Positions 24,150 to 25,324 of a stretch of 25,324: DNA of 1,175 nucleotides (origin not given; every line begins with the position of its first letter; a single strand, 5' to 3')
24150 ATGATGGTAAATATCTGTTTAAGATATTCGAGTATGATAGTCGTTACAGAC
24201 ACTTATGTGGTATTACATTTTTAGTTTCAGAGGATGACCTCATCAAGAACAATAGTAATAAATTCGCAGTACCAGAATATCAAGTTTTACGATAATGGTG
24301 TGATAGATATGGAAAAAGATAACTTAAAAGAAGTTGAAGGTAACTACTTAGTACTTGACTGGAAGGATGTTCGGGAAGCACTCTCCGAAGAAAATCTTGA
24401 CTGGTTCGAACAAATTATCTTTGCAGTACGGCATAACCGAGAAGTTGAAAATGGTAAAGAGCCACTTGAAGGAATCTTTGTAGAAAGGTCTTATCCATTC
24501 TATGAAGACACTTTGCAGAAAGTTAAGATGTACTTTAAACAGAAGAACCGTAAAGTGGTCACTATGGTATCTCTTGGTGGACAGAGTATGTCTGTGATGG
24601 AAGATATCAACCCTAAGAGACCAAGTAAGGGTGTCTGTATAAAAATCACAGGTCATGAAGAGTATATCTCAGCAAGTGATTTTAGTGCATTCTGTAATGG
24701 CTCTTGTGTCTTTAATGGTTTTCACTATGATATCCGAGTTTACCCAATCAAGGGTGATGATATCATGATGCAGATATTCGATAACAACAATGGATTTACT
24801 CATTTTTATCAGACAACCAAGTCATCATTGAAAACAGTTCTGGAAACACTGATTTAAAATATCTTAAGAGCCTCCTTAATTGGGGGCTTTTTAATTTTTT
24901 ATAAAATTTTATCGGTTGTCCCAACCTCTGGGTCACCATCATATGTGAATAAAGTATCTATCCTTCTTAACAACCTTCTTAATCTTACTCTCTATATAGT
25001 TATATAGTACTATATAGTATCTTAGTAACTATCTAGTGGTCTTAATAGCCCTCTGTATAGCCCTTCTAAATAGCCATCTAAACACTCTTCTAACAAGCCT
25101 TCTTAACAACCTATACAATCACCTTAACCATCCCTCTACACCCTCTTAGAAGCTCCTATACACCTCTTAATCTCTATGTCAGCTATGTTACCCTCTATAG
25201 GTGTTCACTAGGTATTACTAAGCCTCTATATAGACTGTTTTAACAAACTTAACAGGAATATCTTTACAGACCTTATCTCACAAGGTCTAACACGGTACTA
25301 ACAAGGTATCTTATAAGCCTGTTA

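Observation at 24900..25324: Strand-skewed, repeat-rich non-coding tail of the window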

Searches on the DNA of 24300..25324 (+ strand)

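Call 4: search_dna_similar(query=window:24300-25324:+, collection=phages, mode=distant, max_rows=30)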
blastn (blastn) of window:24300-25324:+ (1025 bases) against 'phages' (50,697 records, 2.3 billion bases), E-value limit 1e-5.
Records with a match: 258; places in all: 270; records where one place covers at least 80% of the query: 238.
Best place of each record, by identity: 95-99% 28; 90-95% 139; 80-90% 44; 60-80% 47.
By first word of the organism name: Escherichia 120; Salmonella 75; Shigella 22; Felixounavirus 14; Citrobacter 11; Enterobacteria 9; Phage 3; Erwinia 3; Staphylococcus 1.
By host as written in the record: Escherichia coli 34; - 30; Escherichia coli K-12 MG1655 20; Escherichia coli O157:H7 11; Shigella flexneri 10; Citrobacter freundii 8; Salmonella enterica 7; Salmonella sp. 6; and 72 more.
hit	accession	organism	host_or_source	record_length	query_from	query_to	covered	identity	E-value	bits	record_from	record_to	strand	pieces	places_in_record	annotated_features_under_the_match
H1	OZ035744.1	Felixounavirus LF110P1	-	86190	1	1025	100%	96.8%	0e+0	1698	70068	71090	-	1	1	record has no annotation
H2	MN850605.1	Escherichia phage fjerdesal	Escherichia coli K-12 MG1655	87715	1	1025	100%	96.7%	0e+0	1692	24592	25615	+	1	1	hypothetical protein | repeat_region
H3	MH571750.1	Escherichia phage vB_EcoM-Ro111lw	Escherichia coli STEC O111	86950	1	1024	100%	96.7%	0e+0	1687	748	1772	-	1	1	hypothetical protein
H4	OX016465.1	Escherichia phage vB_Eco_Tribble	River Water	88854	1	1025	100%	96.6%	0e+0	1688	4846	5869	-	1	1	hypothetical protein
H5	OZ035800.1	Felixounavirus LF82P5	-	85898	1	1024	100%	96.6%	0e+0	1686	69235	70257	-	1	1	record has no annotation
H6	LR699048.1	Escherichia phage VpaE1_ev035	-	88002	1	1024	100%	96.4%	0e+0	1678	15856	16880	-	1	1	Phage protein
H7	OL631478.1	Escherichia phage ECML-1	Escherichia coli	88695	1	1025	100%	96.0%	0e+0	1661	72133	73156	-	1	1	similar to hypothetical protein; ECML1_000078; VpaE1_ORF026c ...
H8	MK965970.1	Salmonella phage DaR-2019b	poultry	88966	1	1024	100%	96.0%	0e+0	1659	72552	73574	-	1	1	hypothetical protein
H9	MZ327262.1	Salmonella phage vB_Si_DR094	Salmonella enterica subsp. enterica ...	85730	1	1024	100%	96.0%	0e+0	1659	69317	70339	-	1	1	hypothetical protein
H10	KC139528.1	Salmonella phage FSL SP-010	Salmonella enterica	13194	1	1024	100%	95.9%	0e+0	1664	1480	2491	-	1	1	hypothetical protein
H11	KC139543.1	Salmonella phage FSL SP-012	Salmonella enterica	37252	1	1024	100%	95.9%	0e+0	1664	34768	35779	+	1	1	hypothetical protein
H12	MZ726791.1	Escherichia phage vB_EcoM_ASO1A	Escherichia coli O1 Strain ECL20885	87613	1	1024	100%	95.8%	0e+0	1651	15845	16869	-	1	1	hypothetical protein | terminator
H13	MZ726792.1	Escherichia phage vB_EcoM_ASO1B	Escherichia coli O1 Strain ECL20885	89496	1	1024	100%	95.8%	0e+0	1651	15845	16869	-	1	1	hypothetical protein | terminator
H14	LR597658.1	Escherichia phage VpaE1_ev108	-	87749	1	1025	100%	95.7%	0e+0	1652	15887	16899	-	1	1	Phage protein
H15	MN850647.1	Escherichia phage tootiki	Escherichia coli K-12 MG1655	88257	1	1024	100%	95.8%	0e+0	1650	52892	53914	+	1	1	hypothetical protein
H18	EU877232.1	Escherichia phage wV8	Escherichia coli O157:H7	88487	1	1024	100%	95.4%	0e+0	1642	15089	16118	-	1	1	28: hypothetical protein | terminator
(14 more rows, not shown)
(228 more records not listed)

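Call 7: get_annotated_region(hit=H2, flank=4000)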
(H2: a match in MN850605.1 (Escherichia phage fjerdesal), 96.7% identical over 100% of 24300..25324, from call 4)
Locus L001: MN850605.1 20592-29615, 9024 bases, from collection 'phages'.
description: Escherichia phage fjerdesal, complete genome.
organism: Escherichia phage fjerdesal (NCBI taxid 2696396)
taxonomy: Viruses; Duplodnaviria; Heunggongvirae; Uroviricota; Caudoviricetes; Ounavirinae; Felixounavirus
host: Escherichia coli K-12 MG1655; source: wastewater; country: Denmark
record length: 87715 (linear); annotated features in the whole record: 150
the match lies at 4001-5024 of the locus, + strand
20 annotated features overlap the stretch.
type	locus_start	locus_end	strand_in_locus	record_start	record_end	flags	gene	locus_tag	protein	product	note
CDS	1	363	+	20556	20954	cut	-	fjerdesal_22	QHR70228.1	hypothetical protein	PVOGs: VOG4948; Hypothetical protein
CDS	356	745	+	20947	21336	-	-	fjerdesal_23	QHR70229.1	D-alanyl-D-alanine carboxypeptidase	PVOGs: VOG6254; D-alanyl-D-alanine carboxypeptidase [Salmonella phage Si3]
CDS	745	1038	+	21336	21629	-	-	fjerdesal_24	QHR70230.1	hypothetical protein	PVOGs: VOG1515; Hypothetical protein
CDS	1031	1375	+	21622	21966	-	-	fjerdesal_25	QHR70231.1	hypothetical protein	PVOGs: VOG1468; Hypothetical protein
CDS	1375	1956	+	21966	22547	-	-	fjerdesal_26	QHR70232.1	hypothetical protein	PVOGs: VOG1467; Hypothetical protein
CDS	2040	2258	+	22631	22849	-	-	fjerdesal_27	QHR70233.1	hypothetical protein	PVOGs: VOG6072; Hypothetical protein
CDS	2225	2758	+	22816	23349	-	-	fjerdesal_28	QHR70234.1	membrane protein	PVOGs: VOG6073; membrane protein [Salmonella phage BPS17L1]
CDS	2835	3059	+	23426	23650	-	-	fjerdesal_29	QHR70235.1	hypothetical protein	PVOGs: VOG6475; Hypothetical protein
CDS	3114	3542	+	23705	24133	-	-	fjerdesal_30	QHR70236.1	hypothetical protein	PVOGs: VOG6616; Hypothetical protein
CDS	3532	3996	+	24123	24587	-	-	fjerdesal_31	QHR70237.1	hypothetical protein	PVOGs: VOG6417; Hypothetical protein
CDS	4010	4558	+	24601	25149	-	-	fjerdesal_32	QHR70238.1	hypothetical protein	Hypothetical protein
repeat_region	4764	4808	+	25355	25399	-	-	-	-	-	-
repeat_region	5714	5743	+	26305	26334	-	-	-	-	-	-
CDS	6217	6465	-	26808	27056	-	-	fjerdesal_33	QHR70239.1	hypothetical protein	PVOGs: VOG6038; Hypothetical protein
CDS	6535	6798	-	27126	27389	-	-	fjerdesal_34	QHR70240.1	hypothetical protein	PVOGs: VOG10830; Hypothetical protein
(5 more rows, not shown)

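Call 8: get_annotated_region(hit=H18, flank=4000)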
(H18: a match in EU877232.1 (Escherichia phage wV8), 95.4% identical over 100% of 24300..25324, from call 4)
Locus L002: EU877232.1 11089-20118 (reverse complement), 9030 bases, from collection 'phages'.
description: Enterobacteria phage WV8, complete sequence.
organism: Escherichia phage wV8 (NCBI taxid 576791)
taxonomy: Viruses; Duplodnaviria; Heunggongvirae; Uroviricota; Caudoviricetes; Ounavirinae; Felixounavirus; Felixounavirus wV8
host: Escherichia coli O157:H7; source: -; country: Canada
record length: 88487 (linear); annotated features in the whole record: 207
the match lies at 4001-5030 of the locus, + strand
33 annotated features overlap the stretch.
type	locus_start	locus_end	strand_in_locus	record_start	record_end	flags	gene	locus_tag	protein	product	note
CDS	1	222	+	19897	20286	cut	38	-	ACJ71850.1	hypothetical protein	similar to NP_944842.1 phage hypothetical protein [Enterobacteria phage Felix 01]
CDS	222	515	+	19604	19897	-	37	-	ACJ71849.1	hypothetical protein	similar to NP_944840.1 phage hypothetical protein [Enterobacteria phage Felix 01]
CDS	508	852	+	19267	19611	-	36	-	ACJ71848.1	hypothetical protein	similar to NP_944838.1 phage hypothetical protein [Enterobacteria phage Felix 01]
CDS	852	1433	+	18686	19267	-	35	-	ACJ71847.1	hypothetical protein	similar to NP_944836.1 phage hypothetical protein [Enterobacteria phage Felix 01]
regulatory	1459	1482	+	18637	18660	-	-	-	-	terminator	Rho-independent terminator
CDS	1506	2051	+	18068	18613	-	34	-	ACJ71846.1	hypothetical protein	similar to NP_944833.1 phage hypothetical protein [Enterobacteria phage Felix 01]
CDS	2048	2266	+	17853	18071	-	33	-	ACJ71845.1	hypothetical protein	similar to NP_944832.1 phage hypothetical protein [Enterobacteria phage Felix 01]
CDS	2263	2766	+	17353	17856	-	32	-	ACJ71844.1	hypothetical protein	similar to NP_944829.2 phage hypothetical protein [Enterobacteria phage Felix 01]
CDS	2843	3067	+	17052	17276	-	31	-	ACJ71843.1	hypothetical protein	similar to NP_944828.1 phage hypothetical protein [Enterobacteria phage Felix 01]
regulatory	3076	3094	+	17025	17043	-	-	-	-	terminator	Rho-independent terminator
CDS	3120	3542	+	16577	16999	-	30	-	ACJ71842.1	hypothetical protein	-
CDS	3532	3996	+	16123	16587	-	29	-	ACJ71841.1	hypothetical protein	similar to NP_944827.1 phage hypothetical protein [Enterobacteria phage Felix 01]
CDS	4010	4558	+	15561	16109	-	28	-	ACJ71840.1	hypothetical protein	similar to NP_944826.2 phage hypothetical protein [Enterobacteria phage Felix 01]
regulatory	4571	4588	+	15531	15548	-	-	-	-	terminator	Rho-independent terminator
CDS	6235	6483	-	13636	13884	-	27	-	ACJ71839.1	hypothetical protein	similar to NP_944825.1 phage hypothetical protein [Enterobacteria phage Felix 01]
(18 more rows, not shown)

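Call 18: search_dna_similar(query=L001:4559-6216:+, collection=phages, mode=near, max_rows=60, rows=spread)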
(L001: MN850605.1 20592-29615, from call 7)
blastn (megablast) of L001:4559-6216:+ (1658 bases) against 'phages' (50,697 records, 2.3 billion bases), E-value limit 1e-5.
Records with a match: 257; places in all: 304; records where one place covers at least 80% of the query: 201.
Best place of each record, by identity: >=99% 1; 95-99% 1; 90-95% 110; 80-90% 115; 60-80% 30.
By first word of the organism name: Escherichia 120; Salmonella 77; Shigella 22; Felixounavirus 14; Citrobacter 11; Enterobacteria 9; Phage 3; Staphylococcus 1.
By host as written in the record: Escherichia coli 34; - 31; Escherichia coli K-12 MG1655 20; Escherichia coli O157:H7 11; Shigella flexneri 10; Citrobacter freundii 8; Salmonella enterica 7; Salmonella enterica subsp. enterica 7; and 71 more.
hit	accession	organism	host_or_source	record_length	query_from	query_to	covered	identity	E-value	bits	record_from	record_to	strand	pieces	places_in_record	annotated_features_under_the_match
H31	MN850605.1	Escherichia phage fjerdesal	Escherichia coli K-12 MG1655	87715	1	1658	100%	100.0%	0e+0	3062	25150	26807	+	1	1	repeat_region (x2)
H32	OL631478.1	Escherichia phage ECML-1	Escherichia coli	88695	1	1658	100%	92.2%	0e+0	2331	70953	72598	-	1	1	none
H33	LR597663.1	Escherichia phage VpaE1_ev78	-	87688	1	1658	98%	93.5%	0e+0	2392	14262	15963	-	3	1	none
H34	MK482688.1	Escherichia phage vB_EcoM_LMP25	Escherichia coli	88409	1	1658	100%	91.4%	0e+0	2250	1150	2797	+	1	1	hypothetical protein (x2)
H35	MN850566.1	Escherichia phage garuso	Escherichia coli K-12 MG1655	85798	1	1657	100%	91.2%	0e+0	2233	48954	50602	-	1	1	repeat_region (x2)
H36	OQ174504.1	Escherichia phage REP5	Escherichia coli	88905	1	1658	100%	90.8%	0e+0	2228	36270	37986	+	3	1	hypothetical protein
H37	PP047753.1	Escherichia phage KEP3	Escherichia coli ATCC 35150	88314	1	1658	100%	90.7%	0e+0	2189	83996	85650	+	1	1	record has no annotation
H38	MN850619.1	Escherichia phage finno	Escherichia coli K-12 MG1655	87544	1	1658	100%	90.4%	0e+0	2143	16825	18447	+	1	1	repeat_region (x2)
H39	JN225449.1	Enterobacteria phage UAB_Phi87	Salmonella enterica subsp. enterica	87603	1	1658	100%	90.3%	0e+0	2162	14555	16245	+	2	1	hypothetical protein (x3)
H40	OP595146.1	Escherichia phage vB_EcoM_DE17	Escherichia coli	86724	1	1658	100%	90.2%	0e+0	2150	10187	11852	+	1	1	none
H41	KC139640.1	Salmonella phage FSL SP-107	Salmonella enterica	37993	1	1658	100%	90.1%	0e+0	2163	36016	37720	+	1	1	none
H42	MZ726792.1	Escherichia phage vB_EcoM_ASO1B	Escherichia coli O1 Strain ECL20885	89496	1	1658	98%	91.8%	0e+0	2267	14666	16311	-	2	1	terminator (x2)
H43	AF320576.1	Salmonella phage FelixO1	-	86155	1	1658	100%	89.8%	0e+0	2082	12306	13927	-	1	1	none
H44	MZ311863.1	Escherichia phage vB_EcoM_LNA1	Escherichia coli S88 O45:H7:K1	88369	1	1658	100%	89.6%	0e+0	2100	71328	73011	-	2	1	record has no annotation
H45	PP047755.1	Escherichia phage KEP1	Escherichia coli ATCC 35150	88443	1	1658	100%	89.5%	0e+0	2067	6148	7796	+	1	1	record has no annotation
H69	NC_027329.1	Salmonella phage vB_SPuM_SP116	Salmonella enterica serovar Pullorum ...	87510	31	1527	90%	86.9%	0e+0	1664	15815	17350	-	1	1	none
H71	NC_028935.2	Escherichia phage SUSP2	Escherichia coli MG1655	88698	31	1511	89%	81.5%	0e+0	1158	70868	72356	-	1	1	none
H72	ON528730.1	Shigella phage ESh20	Shigella sp.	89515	71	1554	90%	78.6%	0e+0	926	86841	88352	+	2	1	hypothetical protein (x3)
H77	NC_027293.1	Citrobacter phage Moogle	Citrobacter freundii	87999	71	1506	87%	79.0%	0e+0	907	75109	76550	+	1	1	none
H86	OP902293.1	Citrobacter phage BSwM KMM4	Citrobacter sp. TSA-1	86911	347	1528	69%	80.3%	1e-169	822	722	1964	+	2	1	none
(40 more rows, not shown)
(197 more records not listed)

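Call 34: search_rna_families(source=L001, start=4400, end=6400, threshold=evalue, max_evalue=1)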
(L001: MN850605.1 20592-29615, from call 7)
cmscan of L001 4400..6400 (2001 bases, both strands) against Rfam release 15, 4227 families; matches with E-value up to 1: 2.
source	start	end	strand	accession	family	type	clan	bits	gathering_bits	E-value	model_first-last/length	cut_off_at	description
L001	4537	4597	+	RF01859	Phe_leader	Cis-reg; leader;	-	26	55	0.14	1-125/125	no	Phenylalanine leader peptide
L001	4514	4600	+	RF02076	STnc100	Gene; sRNA;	-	22.6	47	0.029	1-206/206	no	Gammaproteobacterial sRNA STnc100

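Call 35: get_annotated_region(hit=H43, flank=800)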
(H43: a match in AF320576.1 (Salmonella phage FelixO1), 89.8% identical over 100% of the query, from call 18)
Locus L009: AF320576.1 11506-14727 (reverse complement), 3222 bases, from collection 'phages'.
description: Bacteriophage Felix 01, complete genome.
organism: Salmonella phage FelixO1 (NCBI taxid 77775)
taxonomy: Viruses; Duplodnaviria; Heunggongvirae; Uroviricota; Caudoviricetes; Ounavirinae; Felixounavirus; Felixounavirus felixO1
host: -; source: -; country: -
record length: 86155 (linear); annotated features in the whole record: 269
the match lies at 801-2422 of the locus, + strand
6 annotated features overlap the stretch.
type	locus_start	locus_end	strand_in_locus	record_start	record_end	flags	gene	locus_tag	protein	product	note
CDS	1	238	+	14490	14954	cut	-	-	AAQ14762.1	unknown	ORF55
CDS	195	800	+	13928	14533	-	-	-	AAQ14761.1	unknown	ORF54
CDS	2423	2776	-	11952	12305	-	-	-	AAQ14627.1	unknown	ORF51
CDS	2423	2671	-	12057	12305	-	-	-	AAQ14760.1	unknown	ORF51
CDS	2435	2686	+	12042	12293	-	-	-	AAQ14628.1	unknown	ORF52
CDS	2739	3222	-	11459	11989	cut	-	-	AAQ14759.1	unknown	ORF50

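Call 36: get_annotated_region(hit=H71, flank=800)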
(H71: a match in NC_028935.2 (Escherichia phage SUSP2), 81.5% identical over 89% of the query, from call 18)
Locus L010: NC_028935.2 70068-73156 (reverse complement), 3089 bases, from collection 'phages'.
description: Escherichia phage SUSP2, complete genome.
organism: Escherichia phage SUSP2 (NCBI taxid 1718669)
taxonomy: Viruses; Duplodnaviria; Heunggongvirae; Uroviricota; Caudoviricetes; Ounavirinae; Suspvirus; Suspvirus SUSP2
host: Escherichia coli MG1655; source: soil; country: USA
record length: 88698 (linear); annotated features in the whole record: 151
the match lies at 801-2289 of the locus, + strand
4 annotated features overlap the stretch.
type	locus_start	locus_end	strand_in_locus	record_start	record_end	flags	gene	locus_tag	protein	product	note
CDS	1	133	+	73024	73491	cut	-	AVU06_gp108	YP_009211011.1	hypothetical protein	-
CDS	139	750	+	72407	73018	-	-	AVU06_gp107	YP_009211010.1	hypothetical protein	-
CDS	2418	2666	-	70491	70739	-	-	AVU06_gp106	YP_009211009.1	hypothetical protein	-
CDS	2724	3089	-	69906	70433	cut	-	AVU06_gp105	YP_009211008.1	hypothetical protein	-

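Call 37: get_annotated_region(hit=H77, flank=800)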
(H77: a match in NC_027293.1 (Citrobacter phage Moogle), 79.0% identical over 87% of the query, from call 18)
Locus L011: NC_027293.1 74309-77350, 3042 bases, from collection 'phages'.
description: Citrobacter phage Moogle, complete genome.
organism: Citrobacter phage Moogle (NCBI taxid 1540094)
taxonomy: Viruses; Duplodnaviria; Heunggongvirae; Uroviricota; Caudoviricetes; Ounavirinae; Mooglevirus; Mooglevirus moogle
host: Citrobacter freundii; source: -; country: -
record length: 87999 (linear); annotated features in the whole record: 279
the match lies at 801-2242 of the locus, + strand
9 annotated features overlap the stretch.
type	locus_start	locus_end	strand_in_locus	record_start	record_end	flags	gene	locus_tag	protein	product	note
CDS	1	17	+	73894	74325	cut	-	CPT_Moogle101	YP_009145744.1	hypothetical protein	-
regulatory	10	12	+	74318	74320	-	-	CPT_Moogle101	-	ribosome_binding_site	-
CDS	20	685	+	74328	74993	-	-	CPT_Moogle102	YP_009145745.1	hypothetical protein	-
regulatory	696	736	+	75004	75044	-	-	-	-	terminator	-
regulatory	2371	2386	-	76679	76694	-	-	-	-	terminator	-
CDS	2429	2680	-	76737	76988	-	-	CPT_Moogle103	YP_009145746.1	hypothetical protein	-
regulatory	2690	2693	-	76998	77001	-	-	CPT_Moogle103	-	ribosome_binding_site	-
CDS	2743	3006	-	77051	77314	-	-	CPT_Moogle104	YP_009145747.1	hypothetical protein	-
regulatory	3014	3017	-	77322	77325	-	-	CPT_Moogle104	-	ribosome_binding_site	-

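Call 38: get_annotated_region(hit=H72, flank=800)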
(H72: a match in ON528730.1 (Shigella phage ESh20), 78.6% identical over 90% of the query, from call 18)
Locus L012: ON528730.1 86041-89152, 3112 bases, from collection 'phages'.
description: UNVERIFIED: Shigella phage ESh20, complete genome.
organism: Shigella phage ESh20 (NCBI taxid 2950766)
taxonomy: Viruses; Duplodnaviria; Heunggongvirae; Uroviricota; Caudoviricetes; Ounavirinae; Mooglevirus
host: Shigella sp.; source: -; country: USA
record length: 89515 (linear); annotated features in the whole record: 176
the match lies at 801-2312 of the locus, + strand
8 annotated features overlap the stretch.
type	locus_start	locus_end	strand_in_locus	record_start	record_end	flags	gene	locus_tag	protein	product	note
CDS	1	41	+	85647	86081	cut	-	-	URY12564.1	hypothetical protein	rasttk_feature_annotation_tool=annotate_proteins_km er_v2; rasttk_feature_creation_tool=/opt/patric-common/ ...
CDS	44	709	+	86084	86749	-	-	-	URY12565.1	hypothetical protein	rasttk_feature_annotation_tool=annotate_proteins_km er_v2; rasttk_feature_creation_tool=/opt/patric-common/ ...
CDS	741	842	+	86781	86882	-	-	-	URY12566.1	hypothetical protein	rasttk_feature_annotation_tool=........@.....; rasttk_feature_creation_tool=/opt/patric-common/ runtime/bin/phanotate ...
CDS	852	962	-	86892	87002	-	-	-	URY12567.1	hypothetical protein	rasttk_feature_annotation_tool=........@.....; rasttk_feature_creation_tool=/opt/patric-common/ runtime/bin/phanotate ...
CDS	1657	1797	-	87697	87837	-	-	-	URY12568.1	hypothetical protein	rasttk_feature_annotation_tool=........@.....; rasttk_feature_creation_tool=/opt/patric-common/ runtime/bin/phanotate ...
CDS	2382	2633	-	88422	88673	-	-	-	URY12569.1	hypothetical protein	rasttk_feature_annotation_tool=annotate_proteins_si milarity; rasttk_feature_creation_tool=/opt/patric-common/ ...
CDS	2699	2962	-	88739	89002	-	-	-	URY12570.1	hypothetical protein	rasttk_feature_annotation_tool=annotate_proteins_si milarity; rasttk_feature_creation_tool=/opt/patric-common/ ...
misc_feature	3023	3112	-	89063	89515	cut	-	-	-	-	similar to hypothetical protein; rasttk_feature_annotation_tool=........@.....; ...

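Call 39: get_annotated_region(hit=H86, flank=800)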
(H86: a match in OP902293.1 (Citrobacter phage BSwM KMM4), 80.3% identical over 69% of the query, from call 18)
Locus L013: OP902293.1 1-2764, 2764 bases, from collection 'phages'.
description: Citrobacter phage BSwM KMM4, complete genome.
organism: Citrobacter phage BSwM KMM4 (NCBI taxid 3003614)
taxonomy: Viruses; Duplodnaviria; Heunggongvirae; Uroviricota; Caudoviricetes; Ounavirinae; Mooglevirus
host: Citrobacter sp. TSA-1; source: Baltic sea water; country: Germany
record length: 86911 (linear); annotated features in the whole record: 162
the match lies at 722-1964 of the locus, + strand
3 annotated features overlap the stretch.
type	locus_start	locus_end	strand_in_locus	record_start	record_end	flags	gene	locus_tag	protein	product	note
CDS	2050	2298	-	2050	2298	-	-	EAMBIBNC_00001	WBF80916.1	hypothetical protein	-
CDS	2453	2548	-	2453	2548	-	-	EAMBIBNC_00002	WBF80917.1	hypothetical protein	-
CDS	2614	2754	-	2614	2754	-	-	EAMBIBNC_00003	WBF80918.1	hypothetical protein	-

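Call 40: get_annotated_region(hit=H69, flank=800)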
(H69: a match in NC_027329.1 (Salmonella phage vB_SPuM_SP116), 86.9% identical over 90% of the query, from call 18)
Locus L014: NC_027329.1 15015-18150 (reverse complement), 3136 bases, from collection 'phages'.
description: Salmonella phage vB_SPuM_SP116, complete genome.
organism: Salmonella phage vB_SPuM_SP116 (NCBI taxid 1567025)
taxonomy: Viruses; Duplodnaviria; Heunggongvirae; Uroviricota; Caudoviricetes; Ounavirinae; Felixounavirus; Felixounavirus SP116
host: Salmonella enterica serovar Pullorum 96116; source: sewage; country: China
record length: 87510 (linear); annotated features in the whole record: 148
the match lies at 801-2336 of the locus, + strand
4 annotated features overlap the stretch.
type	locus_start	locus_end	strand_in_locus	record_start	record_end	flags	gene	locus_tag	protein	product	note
CDS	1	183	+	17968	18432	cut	-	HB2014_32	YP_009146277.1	hypothetical protein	similar to hypothetical protein Felix01p051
CDS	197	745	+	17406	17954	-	-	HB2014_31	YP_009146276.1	hypothetical protein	ORF37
CDS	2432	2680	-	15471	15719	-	-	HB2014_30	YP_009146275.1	hypothetical protein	ORF35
CDS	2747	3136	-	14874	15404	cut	-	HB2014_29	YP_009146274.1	hypothetical protein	ORF34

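Call 53: get_annotated_region(hit=H39, flank=800)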
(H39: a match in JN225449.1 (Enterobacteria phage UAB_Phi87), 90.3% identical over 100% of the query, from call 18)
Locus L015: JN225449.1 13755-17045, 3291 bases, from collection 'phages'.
description: Enterobacteriaphage UAB_Phi87, complete genome.
organism: Enterobacteria phage UAB_Phi87 (NCBI taxid 1197935)
taxonomy: Viruses; Duplodnaviria; Heunggongvirae; Uroviricota; Caudoviricetes; Ounavirinae; Felixounavirus; Felixounavirus UAB87
host: Salmonella enterica subsp. enterica; source: -; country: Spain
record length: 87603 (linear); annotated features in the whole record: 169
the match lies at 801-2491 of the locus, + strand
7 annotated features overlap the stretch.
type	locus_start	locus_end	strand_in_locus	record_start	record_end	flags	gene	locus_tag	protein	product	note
CDS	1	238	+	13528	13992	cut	-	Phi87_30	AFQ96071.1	hypothetical protein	similar to bacteriophage Felix O1 FelixO1p51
CDS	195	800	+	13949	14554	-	-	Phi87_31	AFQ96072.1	hypothetical protein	similar to bacteriophage Felix O1 FelixO1p050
CDS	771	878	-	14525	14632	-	-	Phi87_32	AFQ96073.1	hypothetical protein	-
CDS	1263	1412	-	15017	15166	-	-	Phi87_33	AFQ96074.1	hypothetical protein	-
CDS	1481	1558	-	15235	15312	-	-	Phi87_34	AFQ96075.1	hypothetical protein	-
CDS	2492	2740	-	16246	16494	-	-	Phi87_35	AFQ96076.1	hypothetical protein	similar to bacteriophage Felix O1 FelixO1p049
CDS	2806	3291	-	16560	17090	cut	-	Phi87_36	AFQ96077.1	hypothetical protein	similar to bacteriophage FSL SP-010 SP010_00705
